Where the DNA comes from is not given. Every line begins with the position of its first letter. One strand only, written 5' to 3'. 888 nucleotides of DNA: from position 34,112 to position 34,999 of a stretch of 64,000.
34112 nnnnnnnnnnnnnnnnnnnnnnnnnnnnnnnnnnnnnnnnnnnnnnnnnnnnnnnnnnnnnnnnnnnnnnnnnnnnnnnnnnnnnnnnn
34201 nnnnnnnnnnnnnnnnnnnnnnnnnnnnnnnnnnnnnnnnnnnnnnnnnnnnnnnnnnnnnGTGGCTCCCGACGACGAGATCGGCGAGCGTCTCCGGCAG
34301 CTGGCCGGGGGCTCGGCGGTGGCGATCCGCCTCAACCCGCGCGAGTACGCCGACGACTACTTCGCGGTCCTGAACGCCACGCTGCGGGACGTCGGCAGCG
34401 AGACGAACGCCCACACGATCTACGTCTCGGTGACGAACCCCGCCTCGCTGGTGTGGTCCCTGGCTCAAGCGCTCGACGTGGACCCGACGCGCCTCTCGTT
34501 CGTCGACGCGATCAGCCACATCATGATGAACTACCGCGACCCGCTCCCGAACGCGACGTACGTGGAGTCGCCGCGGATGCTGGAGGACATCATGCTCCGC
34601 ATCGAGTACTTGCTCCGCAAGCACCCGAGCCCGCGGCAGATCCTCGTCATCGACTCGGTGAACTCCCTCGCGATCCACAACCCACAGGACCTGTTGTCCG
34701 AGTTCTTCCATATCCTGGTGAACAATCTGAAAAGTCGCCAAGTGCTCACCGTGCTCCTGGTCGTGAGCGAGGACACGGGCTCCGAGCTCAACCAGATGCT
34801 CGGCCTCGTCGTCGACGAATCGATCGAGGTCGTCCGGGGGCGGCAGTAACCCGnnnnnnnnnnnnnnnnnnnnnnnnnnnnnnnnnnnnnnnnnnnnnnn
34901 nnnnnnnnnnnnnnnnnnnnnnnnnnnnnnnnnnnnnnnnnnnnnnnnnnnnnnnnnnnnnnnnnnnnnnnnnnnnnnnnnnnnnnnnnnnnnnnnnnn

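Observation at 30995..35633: Four-gene operon: a HerA/FtsK-type translocase ATPase plus one active and two inactivated KaiC/RecA-fold proteins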

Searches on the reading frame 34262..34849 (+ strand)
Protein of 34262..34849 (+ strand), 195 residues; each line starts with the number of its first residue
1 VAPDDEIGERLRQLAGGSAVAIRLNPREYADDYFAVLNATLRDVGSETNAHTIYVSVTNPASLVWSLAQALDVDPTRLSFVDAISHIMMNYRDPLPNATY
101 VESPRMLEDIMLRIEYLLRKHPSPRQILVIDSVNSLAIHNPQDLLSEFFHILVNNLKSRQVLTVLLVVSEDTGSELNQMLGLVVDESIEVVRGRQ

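Call 3: search_protein_families(library=pfam, proteins=[window:34262-34849:+], max_evalue=1)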
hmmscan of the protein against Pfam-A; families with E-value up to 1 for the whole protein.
window:34262-34849:+ (195 aa): 6 families
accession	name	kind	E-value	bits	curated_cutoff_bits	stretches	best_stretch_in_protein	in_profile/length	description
PF06745.19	ATPase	-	3.7e-06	26.9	26.6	1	47-175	46-169/231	KaiC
PF24336.1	DUF7504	-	0.00044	21.2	27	1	46-190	27-179/179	Family of unknown function (DUF7504)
PF13401.12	AAA_22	-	0.00065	20.5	27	1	49-169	33-123/130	AAA domain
PF10483.15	Elong_Iki1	-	0.0051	16.8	22.5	1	91-156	57-121/292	Elongator subunit Iki1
PF23365.1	DUF7090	-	0.0072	16.5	27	1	53-169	46-161/192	Family of unknown function (DUF7090)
PF01637.24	ATPase_2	-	0.074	13.3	33.2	1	110-171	97-158/225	ATPase domain predominantly from Archaea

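Call 4: search_protein_families(library=padloc, proteins=[window:34262-34849:+], max_evalue=1)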
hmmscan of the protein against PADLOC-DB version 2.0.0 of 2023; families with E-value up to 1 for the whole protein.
window:34262-34849:+ (195 aa): 0 families

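Call 5: search_protein_families(library=ncbifam, proteins=[window:34262-34849:+], max_evalue=1)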
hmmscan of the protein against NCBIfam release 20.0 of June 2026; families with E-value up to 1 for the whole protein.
window:34262-34849:+ (195 aa): 1 family
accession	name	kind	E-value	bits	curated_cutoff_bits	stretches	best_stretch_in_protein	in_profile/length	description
NF006799.0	PRK09302.1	equivalog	0.027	13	408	1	94-171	102-178/515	circadian clock protein KaiC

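Call 23: find_homologous_proteins(query=window:34262-34849:+, max_evalue=0.001)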
Query window:34262-34849:+ (195 aa): 486 proteins with E <= 0.001 among 743 candidates; the best 120 are listed.
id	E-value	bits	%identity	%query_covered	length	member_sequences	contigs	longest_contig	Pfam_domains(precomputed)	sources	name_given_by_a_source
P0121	1.6e-108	379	92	99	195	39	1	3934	-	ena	-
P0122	3.0e-108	378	91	99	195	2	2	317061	PF06745.20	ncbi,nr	ncbi:MAG: hypothetical protein L3K18_02110 [Thermoplasmata archaeon]|nr:hypothetical protein [Thermo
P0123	2.8e-96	339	81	100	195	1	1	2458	-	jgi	jgi:hypothetical protein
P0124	2.2e-95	336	82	96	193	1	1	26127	-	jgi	jgi:hypothetical protein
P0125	2.4e-94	333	82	97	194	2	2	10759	-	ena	-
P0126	3.9e-94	332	81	97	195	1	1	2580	-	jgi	jgi:KaiC/GvpD/RAD55 family RecA-like ATPase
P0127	4.7e-94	332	81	99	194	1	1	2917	-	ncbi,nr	ncbi:MAG: hypothetical protein L3J91_03620 [Thermoplasmata archaeon]|nr:hypothetical protein [Thermo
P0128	8.5e-94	331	79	98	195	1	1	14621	PF06745.20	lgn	-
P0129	1.2e-93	330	80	99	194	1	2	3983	-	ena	-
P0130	1.7e-93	330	80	98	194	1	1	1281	-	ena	-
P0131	2.0e-93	330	80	99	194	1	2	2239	-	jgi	-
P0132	3.3e-93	329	80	96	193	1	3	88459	-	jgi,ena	jgi:KaiC/GvpD/RAD55 family RecA-like ATPase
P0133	3.8e-93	329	81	99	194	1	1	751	-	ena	-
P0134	6.2e-93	328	80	96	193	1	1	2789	-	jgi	jgi:hypothetical protein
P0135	1.2e-92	327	81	96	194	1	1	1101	-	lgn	-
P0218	3.1e-86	306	76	96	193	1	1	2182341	PF06745.20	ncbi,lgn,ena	-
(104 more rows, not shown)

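Call 45: predict_structure(alignment_id=A3)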
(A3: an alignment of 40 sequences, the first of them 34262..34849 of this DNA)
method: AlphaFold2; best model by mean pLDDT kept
length: 195 residues; sequences in the alignment: 40
mean_pLDDT: 84.8   pTM: 0.85
mean pLDDT of the five models: 84.8, 83.1, 82.0, 81.1, 65.1
residues with pLDDT >= 90: 78; 70-90: 91; 50-70: 21; < 50: 5
segments of 3 or more residues with pLDDT < 50: 193-195
pLDDT, mean of each block of 10 residues (from residue 1): 70 92 90 90 84 87 87 90 69 69 76 94 94 84 88 94 93 87 89 51
secondary structure, 60 per line:
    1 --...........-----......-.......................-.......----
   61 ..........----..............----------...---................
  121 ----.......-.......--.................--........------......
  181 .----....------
elements in order: H3-13 E19-24 H26-48 E50-56 H61-70 E78-85 E99-101 H105-120 E125-131 H133-139 H142-158 E161-168 H175-181 E186-189

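Call 47: search_protein_representatives(alignment_id=A3)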
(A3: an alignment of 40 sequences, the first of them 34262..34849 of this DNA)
Query: 40 sequences, 195 profile positions. Proteins with E-value up to 0.001 (for the whole library): 819; up to 1e-10: 143; up to 1e-30: 14. The best 150 are listed.
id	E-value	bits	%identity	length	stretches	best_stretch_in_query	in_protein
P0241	8.7e-96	335.6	-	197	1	1-192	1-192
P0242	1.6e-45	171.6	-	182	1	15-192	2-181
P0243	1.6e-44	168.3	-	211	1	74-172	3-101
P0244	8.4e-40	152.9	-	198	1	3-191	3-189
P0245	2.5e-38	148.1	-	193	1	4-192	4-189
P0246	3.5e-38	147.7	-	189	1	5-190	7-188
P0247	1.1e-35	139.5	-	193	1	7-192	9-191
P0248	2.4e-34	135.1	-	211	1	28-193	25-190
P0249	5.4e-33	130.7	-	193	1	6-193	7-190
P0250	2.7e-32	128.5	-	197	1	2-191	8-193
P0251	6.4e-32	127.2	-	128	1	4-115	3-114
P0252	1.3e-31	126.3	-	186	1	31-187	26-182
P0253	1.7e-31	125.9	-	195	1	19-192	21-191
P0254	2.5e-31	125.3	-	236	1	9-193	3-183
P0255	2.5e-30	122.0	-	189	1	4-191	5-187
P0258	1.2e-27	113.3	-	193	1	4-183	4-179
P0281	5.6e-17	78.5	-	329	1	7-185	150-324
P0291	4.3e-15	72.3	-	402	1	7-188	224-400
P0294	7.8e-15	71.5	-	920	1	13-188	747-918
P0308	4.6e-14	69.0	-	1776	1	38-188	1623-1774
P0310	5.9e-14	68.6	-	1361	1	23-189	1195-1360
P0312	7.4e-14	68.3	-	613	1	7-186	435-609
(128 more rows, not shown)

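Call 48: search_protein_families(library=pfam, proteins=[P0242, P0244, P0248, P0254, P0281, P0291, P0294, P0308, P0310, P0312], max_evalue=0.001)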
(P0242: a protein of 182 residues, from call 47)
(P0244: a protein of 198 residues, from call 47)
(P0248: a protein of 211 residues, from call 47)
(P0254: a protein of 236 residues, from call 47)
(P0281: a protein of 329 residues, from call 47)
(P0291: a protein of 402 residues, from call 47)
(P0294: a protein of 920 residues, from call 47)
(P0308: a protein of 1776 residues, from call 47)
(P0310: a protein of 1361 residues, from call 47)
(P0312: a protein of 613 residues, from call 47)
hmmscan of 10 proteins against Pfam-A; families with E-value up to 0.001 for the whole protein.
P0242 (182 aa): 3 families
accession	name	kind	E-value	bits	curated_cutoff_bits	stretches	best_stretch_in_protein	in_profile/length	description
PF06745.19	ATPase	-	1.5e-05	24.9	26.6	1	34-170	46-177/231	KaiC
PF23365.1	DUF7090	-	0.00011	22.4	27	1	39-166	45-170/192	Family of unknown function (DUF7090)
PF05763.18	DUF835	-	0.0008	19.6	33.1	0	91-155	57-119/136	Protein of unknown function (DUF835)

P0244 (198 aa): 2 families
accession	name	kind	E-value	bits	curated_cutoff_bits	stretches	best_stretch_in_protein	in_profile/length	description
PF06745.19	ATPase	-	9.7e-06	25.5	26.6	1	42-189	45-188/231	KaiC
PF10483.15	Elong_Iki1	-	0.00095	19.2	22.5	0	69-152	39-119/292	Elongator subunit Iki1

P0248 (211 aa): 4 families
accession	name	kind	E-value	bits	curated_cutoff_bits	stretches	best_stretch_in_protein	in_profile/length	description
PF23365.1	DUF7090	-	2e-07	31.4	27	1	52-189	47-184/192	Family of unknown function (DUF7090)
PF24336.1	DUF7504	-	1.2e-06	29.6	27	1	95-187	81-179/179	Family of unknown function (DUF7504)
PF06745.19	ATPase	-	0.00041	20.2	26.6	1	99-194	99-194/231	KaiC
PF05763.18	DUF835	-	0.00092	19.4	33.1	0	100-174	57-128/136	Protein of unknown function (DUF835)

P0254 (236 aa): 2 families
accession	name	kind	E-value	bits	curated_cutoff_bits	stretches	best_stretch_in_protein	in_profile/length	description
PF06745.19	ATPase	-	0.0001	22.2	26.6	1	37-165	46-170/231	KaiC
PF23365.1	DUF7090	-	0.00011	22.5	27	1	44-180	46-182/192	Family of unknown function (DUF7090)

P0281 (329 aa): 3 families
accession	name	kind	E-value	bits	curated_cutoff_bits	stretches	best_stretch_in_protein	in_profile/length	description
PF05763.18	DUF835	-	1.1e-23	83.9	33.1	1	7-101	42-135/136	Protein of unknown function (DUF835)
PF24336.1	DUF7504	-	3.9e-12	47.4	27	1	192-328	33-178/179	Family of unknown function (DUF7504)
PF06745.19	ATPase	-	0.00021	21.2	26.6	1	189-311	49-167/231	KaiC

P0291 (402 aa): 1 family
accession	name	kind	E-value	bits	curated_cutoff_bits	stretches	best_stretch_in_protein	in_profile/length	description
PF06745.19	ATPase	-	0.00076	19.3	26.6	0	259-384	45-167/231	KaiC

P0294 (920 aa): 12 families
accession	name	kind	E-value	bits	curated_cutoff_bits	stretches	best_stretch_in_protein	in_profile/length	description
PF13424.12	TPR_12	-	9e-30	103.1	30.1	3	185-249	10-76/77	Tetratricopeptide repeat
PF14938.12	SNAP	-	1.8e-27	97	25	3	136-291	33-188/282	Soluble NSF attachment protein, SNAP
PF07719.23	TPR_2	-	3e-12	46.1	27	0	9-38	1-30/34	Tetratricopeptide repeat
PF13176.12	TPR_7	-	3.1e-09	36.6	27.9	0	185-210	6-31/36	Tetratricopeptide repeat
PF13181.12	TPR_8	-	1.1e-08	35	25.7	0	259-291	2-34/34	Tetratricopeptide repeat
PF24336.1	DUF7504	-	1.4e-07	32.6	27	1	804-914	55-173/179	Family of unknown function (DUF7504)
PF00515.34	TPR_1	-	2.2e-07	30.8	27.8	0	218-244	1-27/34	Tetratricopeptide repeat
PF10633.15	NPCBM_assoc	-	5.8e-07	30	24.4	1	626-687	3-67/78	NPCBM-associated, NEW3 domain of alpha-galactosidase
PF23365.1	DUF7090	-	4.9e-05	23.6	27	1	803-880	66-142/192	Family of unknown function (DUF7090)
PF13428.12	TPR_14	-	7e-05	23.6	23.5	0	222-254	5-38/44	Tetratricopeptide repeat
PF13174.12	TPR_6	-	9.9e-05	23.2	26.3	0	368-389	3-24/33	Tetratricopeptide repeat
PF06745.19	ATPase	-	0.00047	20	26.6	0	779-895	48-160/231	KaiC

P0308 (1776 aa): 12 families
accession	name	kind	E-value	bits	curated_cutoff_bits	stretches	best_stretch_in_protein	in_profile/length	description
PF14938.12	SNAP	-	8.9e-27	94.7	25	3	74-225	31-182/282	Soluble NSF attachment protein, SNAP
PF13424.12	TPR_12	-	3e-16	59.8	30.1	2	178-247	3-74/77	Tetratricopeptide repeat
PF05753.20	TRAP_beta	-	7.7e-08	32.4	22.4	0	1393-1436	77-121/178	Translocon-associated protein beta (TRAPB)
PF10633.15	NPCBM_assoc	-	2.2e-07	31.4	24.4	0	930-990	2-62/78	NPCBM-associated, NEW3 domain of alpha-galactosidase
PF07719.23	TPR_2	-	6e-07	29.5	27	0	139-165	2-28/34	Tetratricopeptide repeat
PF13584.12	BatD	-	1.3e-06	29.3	24.1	0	1347-1444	4-92/92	BatD DUF11 like domain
PF24336.1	DUF7504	-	8.3e-06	26.8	27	1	1638-1776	33-179/179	Family of unknown function (DUF7504)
PF00927.28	Transglut_C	-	3.4e-05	24.4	26.6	0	922-994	4-82/106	Transglutaminase family, C-terminal ig like domain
PF00207.28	A2M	-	3.5e-05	24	21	0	912-948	49-85/92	Alpha-2-macroglobulin family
PF06745.19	ATPase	-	6.1e-05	22.9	26.6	1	1631-1776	42-187/231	KaiC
PF07705.17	CARDB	-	0.00028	21.5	22.7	0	922-996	8-79/101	CARDB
PF16640.11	Big_3_5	-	0.00086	20.3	35.5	0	923-1021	2-86/88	Bacterial Ig-like domain (group 3)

P0310 (1361 aa): 14 families
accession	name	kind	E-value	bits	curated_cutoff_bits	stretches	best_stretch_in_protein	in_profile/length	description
PF13424.12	TPR_12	-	1.1e-30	106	30.1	3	134-203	4-75/77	Tetratricopeptide repeat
PF14938.12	SNAP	-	1.1e-26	94.4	25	3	171-327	33-189/282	Soluble NSF attachment protein, SNAP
PF07719.23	TPR_2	-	1.7e-16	59.3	27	0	256-281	4-29/34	Tetratricopeptide repeat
PF00515.34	TPR_1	-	3.9e-11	42.7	27.8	0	256-280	4-28/34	Tetratricopeptide repeat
PF10633.15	NPCBM_assoc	-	1.3e-10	41.7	24.4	0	927-982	6-62/78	NPCBM-associated, NEW3 domain of alpha-galactosidase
PF13181.12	TPR_8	-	2.7e-10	40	25.7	0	214-241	2-29/34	Tetratricopeptide repeat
PF24336.1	DUF7504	-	2.4e-09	38.3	27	1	1256-1361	67-179/179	Family of unknown function (DUF7504)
PF05753.20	TRAP_beta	-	1.7e-08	34.5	22.4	0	1066-1160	35-133/178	Translocon-associated protein beta (TRAPB)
PF13176.12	TPR_7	-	3.4e-08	33.4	27.9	0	257-286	3-32/36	Tetratricopeptide repeat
PF13428.12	TPR_14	-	0.00012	22.9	23.5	0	135-156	3-24/44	Tetratricopeptide repeat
PF13174.12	TPR_6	-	0.00016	22.5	26.3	0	417-442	3-28/33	Tetratricopeptide repeat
PF13432.12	TPR_16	-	0.00024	21.9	32.7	0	319-368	3-59/65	Tetratricopeptide repeat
PF07705.17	CARDB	-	0.00033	21.3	22.7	0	922-987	15-78/101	CARDB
PF06745.19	ATPase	-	0.00037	20.4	26.6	1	1215-1346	46-170/231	KaiC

P0312 (613 aa): 2 families
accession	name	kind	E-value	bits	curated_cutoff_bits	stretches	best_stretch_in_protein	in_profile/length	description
PF24336.1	DUF7504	-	0.00028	21.8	27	1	493-611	50-177/179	Family of unknown function (DUF7504)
PF06745.19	ATPase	-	0.00061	19.7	26.6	1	470-599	45-171/231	KaiC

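Call 49: list_cluster_members(proteins=[P0242, P0244, P0245, P0246, P0247, P0249, P0250, P0253, P0255, P0258])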
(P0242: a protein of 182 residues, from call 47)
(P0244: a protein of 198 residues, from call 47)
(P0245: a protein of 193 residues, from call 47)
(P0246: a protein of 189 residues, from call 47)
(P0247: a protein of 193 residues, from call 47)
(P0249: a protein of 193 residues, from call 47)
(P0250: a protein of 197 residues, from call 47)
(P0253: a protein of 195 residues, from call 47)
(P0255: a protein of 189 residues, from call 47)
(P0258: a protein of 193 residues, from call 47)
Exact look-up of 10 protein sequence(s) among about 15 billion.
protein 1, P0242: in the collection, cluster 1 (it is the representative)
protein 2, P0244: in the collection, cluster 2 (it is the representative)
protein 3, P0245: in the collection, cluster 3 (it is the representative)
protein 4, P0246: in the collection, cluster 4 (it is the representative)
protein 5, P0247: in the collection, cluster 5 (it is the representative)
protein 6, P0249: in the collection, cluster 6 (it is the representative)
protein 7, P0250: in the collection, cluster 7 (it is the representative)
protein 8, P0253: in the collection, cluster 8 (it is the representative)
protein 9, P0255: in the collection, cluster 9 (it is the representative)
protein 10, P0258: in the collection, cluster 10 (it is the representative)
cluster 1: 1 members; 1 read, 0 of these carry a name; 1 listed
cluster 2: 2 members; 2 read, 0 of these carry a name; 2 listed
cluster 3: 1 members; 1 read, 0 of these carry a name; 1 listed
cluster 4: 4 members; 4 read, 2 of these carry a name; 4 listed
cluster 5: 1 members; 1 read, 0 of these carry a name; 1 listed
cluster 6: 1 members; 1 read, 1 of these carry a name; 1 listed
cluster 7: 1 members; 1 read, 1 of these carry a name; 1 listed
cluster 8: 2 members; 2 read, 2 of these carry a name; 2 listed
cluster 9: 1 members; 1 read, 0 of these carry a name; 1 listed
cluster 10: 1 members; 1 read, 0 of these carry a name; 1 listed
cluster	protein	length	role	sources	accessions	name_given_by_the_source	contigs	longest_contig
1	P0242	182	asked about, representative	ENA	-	-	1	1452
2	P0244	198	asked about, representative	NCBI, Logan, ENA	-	-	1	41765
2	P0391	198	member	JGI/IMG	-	-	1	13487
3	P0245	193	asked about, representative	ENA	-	-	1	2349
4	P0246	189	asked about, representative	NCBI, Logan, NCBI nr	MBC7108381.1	MAG: hypothetical protein H5T41_06305 [Methanomassiliicoccales archaeon] | hypothetical protein [Methanomassiliicoccales archaeon]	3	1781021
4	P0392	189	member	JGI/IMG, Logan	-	archaellum biogenesis ATPase FlaH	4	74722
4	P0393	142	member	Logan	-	-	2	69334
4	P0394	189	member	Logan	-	-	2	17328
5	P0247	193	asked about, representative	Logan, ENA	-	-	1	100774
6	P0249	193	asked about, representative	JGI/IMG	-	archaellum biogenesis ATPase FlaH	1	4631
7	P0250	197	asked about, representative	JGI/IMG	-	hypothetical protein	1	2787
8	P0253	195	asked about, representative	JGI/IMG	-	hypothetical protein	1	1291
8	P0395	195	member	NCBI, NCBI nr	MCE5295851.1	MAG: hypothetical protein LLG16_01955 [Euryarchaeota archaeon] | hypothetical protein [Euryarchaeota archaeon]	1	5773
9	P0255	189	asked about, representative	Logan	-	-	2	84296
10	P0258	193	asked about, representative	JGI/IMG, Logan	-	-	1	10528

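Call 50: fold_search(model_id=the predicted structure, library=pdb)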
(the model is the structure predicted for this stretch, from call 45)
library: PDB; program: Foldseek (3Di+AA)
matches with E <= 10: 1747; with E <= 0.001: 529
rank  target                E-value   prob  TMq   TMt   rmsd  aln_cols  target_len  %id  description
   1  7s67_A                3.9e-07  1.00  0.66  0.29   4.1       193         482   16  Extended conformation of daytime state KaiC (released 2021-09-22)
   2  5n8y_A                8.0e-07  1.00  0.64  0.28   4.6       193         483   16  KaiCBA circadian clock backbone model based on a Cryo-EM density (released 2017-03-29)
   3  3s1a_D                1.0e-06  1.00  0.65  0.28   3.8       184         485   17  Crystal structure of the phosphorylation-site double mutant S431E/T432E of the KaiC circadian clock protein (released 2011-09-21)
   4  3s1a_B                1.1e-06  1.00  0.66  0.28   3.7       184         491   16  Crystal structure of the phosphorylation-site double mutant S431E/T432E of the KaiC circadian clock protein (released 2011-09-21)
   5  3k0c_C                1.3e-06  1.00  0.66  0.28   3.7       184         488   17  Crystal structure of the phosphorylation-site double mutant S431A/T432E of the KaiC circadian clock protein (released 2010-03-31)
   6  3k0c_D                1.3e-06  1.00  0.65  0.29   4.3       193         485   17  Crystal structure of the phosphorylation-site double mutant S431A/T432E of the KaiC circadian clock protein (released 2010-03-31)
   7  7s65_B                1.4e-06  1.00  0.67  0.31   4.0       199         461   12  Compressed conformation of nighttime state KaiC (released 2021-09-22)
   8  7dy2_I                1.4e-06  1.00  0.62  0.28   3.8       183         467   18  Crystal Structure of Cyanobacterial Circadian Clock Protein KaiC (released 2022-04-27)
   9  4ijm_B                1.6e-06  1.00  0.66  0.28   3.7       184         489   16  Crystal structure of circadian clock protein KaiC A422V mutant (released 2013-02-13)
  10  7v3x_H                1.6e-06  1.00  0.63  0.28   3.5       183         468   17  Crystal Structure of Cyanobacterial Circadian Clock Protein KaiC (released 2022-04-27)
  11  3k0a_C                1.9e-06  1.00  0.65  0.28   3.7       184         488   17  Crystal structure of the phosphorylation-site mutant S431A of the KaiC circadian clock protein (released 2010-03-31)
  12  2gbl_D                1.9e-06  1.00  0.66  0.29   4.2       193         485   18  Crystal Structure of Full Length Circadian Clock Protein KaiC with Phosphorylation Sites (released 2007-01-23)
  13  8jon_A                2.1e-06  1.00  0.65  0.28   3.9       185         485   17  Structure of a synthetic circadian clock protein KaiC mutant of cyanobacteria Synechococcus elongatus PCC 7942 (released 2024-06-12)
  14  7v3x_L                2.1e-06  1.00  0.63  0.29   4.4       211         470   14  Crystal Structure of Cyanobacterial Circadian Clock Protein KaiC (released 2022-04-27)
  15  7v3x_B                2.2e-06  1.00  0.63  0.28   3.7       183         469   17  Crystal Structure of Cyanobacterial Circadian Clock Protein KaiC (released 2022-04-27)
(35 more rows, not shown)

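Call 51: find_encoding_contigs(protein=P0246, flank=8000, max_places=2)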
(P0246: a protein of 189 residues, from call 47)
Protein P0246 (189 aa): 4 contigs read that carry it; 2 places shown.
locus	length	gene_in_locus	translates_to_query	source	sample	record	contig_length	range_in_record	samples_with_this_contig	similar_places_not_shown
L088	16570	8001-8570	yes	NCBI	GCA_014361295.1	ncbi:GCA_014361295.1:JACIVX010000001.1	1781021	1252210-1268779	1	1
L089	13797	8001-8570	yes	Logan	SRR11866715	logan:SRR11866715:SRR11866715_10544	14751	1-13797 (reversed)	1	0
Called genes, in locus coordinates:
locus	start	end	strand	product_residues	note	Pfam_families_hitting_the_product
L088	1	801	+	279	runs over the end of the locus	PF04055:Radical_SAM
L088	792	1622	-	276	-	-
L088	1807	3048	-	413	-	PF01896:DNA_primase_S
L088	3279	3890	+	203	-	-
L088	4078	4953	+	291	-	PF01435:Peptidase_M48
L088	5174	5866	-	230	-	PF02811:PHP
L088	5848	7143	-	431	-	PF00215:OMPdecase, PF00977:His_biosynth, PF03737:RraA-like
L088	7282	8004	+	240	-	PF05625:PAXNEB (weak), PF13481:AAA_25 (faint), PF06745:ATPase, PF23442:DUF7125 (faint)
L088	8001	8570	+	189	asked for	PF06745:ATPase (weak)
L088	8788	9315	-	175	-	-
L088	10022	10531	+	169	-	PF07790:Pilin_N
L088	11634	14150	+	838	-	PF01966:HD (weak), PF18211:Csm1_B, PF22335:Cas10-Cmr2_palm2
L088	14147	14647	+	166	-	PF03750:Csm2_III-A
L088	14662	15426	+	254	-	PF03787:RAMPs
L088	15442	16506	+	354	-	PF17953:Csm4_C (weak)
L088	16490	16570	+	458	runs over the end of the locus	PF03787:RAMPs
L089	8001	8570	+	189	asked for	PF06745:ATPase (weak)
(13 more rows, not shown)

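Call 52: find_encoding_contigs(protein=P0244, flank=8000, max_places=2)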
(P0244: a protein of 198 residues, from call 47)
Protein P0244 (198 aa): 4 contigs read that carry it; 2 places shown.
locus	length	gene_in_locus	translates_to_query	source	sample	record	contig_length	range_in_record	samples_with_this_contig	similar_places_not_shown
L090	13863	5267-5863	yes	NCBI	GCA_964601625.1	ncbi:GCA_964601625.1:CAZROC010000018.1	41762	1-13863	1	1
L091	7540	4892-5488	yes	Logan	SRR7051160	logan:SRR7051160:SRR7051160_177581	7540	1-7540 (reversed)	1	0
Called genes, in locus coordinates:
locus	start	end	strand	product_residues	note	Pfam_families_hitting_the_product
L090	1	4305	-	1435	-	?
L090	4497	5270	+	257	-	PF13481:AAA_25 (faint), PF06745:ATPase, PF23442:DUF7125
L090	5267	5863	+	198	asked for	PF06745:ATPase (weak)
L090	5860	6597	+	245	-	PF06745:ATPase, PF23442:DUF7125 (faint), PF24336:DUF7504 (faint)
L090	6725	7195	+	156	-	PF07790:Pilin_N (weak)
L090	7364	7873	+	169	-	PF07790:Pilin_N (weak)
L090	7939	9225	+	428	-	PF07969:Amidohydro_3 (weak), PF01979:Amidohydro_1, PF07969:Amidohydro_3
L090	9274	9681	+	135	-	PF21485:IF5A-like_N, PF01287:eIF-5a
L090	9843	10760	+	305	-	PF00491:Arginase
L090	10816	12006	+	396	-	PF01040:UbiA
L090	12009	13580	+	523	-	PF00221:Lyase_aromatic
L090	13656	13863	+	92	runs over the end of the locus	PF26688:RHH_12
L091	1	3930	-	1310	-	?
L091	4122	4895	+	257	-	PF13481:AAA_25 (faint), PF06745:ATPase, PF23442:DUF7125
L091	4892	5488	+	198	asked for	PF06745:ATPase (weak)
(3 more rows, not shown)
